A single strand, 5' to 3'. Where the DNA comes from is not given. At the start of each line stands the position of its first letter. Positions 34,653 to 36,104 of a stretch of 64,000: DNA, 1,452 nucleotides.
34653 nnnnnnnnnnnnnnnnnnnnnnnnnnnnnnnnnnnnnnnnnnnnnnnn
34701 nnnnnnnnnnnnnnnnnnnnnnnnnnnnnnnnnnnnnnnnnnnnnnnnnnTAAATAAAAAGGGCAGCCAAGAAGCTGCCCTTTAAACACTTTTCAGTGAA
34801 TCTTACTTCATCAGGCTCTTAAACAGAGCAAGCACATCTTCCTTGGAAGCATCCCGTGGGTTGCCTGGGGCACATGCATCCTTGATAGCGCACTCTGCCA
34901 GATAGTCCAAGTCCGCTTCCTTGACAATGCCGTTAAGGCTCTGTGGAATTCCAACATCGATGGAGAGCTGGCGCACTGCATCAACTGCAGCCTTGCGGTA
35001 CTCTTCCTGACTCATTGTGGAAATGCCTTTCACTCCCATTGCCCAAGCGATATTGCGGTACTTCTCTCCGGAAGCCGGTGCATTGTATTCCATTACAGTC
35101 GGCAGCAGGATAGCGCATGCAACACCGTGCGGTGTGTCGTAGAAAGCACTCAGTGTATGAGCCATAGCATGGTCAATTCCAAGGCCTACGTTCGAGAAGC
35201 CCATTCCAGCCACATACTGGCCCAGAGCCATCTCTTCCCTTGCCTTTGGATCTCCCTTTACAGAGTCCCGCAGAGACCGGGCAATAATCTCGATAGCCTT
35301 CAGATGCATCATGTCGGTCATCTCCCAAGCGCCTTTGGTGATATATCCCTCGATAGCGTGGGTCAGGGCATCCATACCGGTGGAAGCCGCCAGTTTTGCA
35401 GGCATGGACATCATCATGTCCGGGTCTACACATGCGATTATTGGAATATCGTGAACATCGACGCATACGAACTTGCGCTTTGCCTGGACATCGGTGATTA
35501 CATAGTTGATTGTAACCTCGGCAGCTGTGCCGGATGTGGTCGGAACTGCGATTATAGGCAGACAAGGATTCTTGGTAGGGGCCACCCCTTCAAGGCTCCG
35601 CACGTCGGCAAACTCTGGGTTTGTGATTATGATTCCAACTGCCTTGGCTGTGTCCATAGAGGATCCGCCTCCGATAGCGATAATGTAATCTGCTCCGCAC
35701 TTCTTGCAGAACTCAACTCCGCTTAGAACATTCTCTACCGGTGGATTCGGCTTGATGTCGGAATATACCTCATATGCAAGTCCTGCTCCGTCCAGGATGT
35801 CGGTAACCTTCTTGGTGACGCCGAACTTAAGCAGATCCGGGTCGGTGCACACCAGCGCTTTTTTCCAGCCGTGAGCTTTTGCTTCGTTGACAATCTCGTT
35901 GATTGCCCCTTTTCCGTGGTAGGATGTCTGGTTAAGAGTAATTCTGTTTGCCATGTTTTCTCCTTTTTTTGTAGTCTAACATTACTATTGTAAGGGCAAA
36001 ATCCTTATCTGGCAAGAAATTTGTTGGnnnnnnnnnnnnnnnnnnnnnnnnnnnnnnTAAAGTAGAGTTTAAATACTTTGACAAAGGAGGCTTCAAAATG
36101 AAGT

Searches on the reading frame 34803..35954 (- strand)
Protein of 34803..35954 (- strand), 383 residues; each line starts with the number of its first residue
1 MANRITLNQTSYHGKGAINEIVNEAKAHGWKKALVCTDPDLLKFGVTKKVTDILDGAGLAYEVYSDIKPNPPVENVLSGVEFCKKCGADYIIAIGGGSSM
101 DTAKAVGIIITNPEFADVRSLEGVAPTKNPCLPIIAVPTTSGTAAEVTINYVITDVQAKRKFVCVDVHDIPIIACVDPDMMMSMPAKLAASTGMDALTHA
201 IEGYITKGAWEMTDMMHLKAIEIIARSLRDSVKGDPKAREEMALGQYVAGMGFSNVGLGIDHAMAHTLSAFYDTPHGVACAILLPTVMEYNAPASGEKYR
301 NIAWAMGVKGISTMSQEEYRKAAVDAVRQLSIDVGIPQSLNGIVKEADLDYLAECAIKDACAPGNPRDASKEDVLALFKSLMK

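Call 36: search_protein_families(library=pfam, proteins=[window:34803-35954:-], max_evalue=0.0001)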
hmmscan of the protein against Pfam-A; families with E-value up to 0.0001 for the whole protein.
window:34803-35954:- (383 aa): 3 families
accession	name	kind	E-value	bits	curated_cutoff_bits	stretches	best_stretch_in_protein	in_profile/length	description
PF25137.1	ADH_Fe_C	-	5.5e-65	219.1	27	1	190-381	2-193/194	Fe-containing alcohol dehydrogenase family, C-terminal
PF00465.25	Fe-ADH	-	1.6e-47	161.7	31.3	1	11-178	4-168/168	Iron-containing alcohol dehydrogenase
PF13685.12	Fe-ADH_2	-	1.6e-09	38.4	28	1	14-107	3-94/149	Iron-containing alcohol dehydrogenase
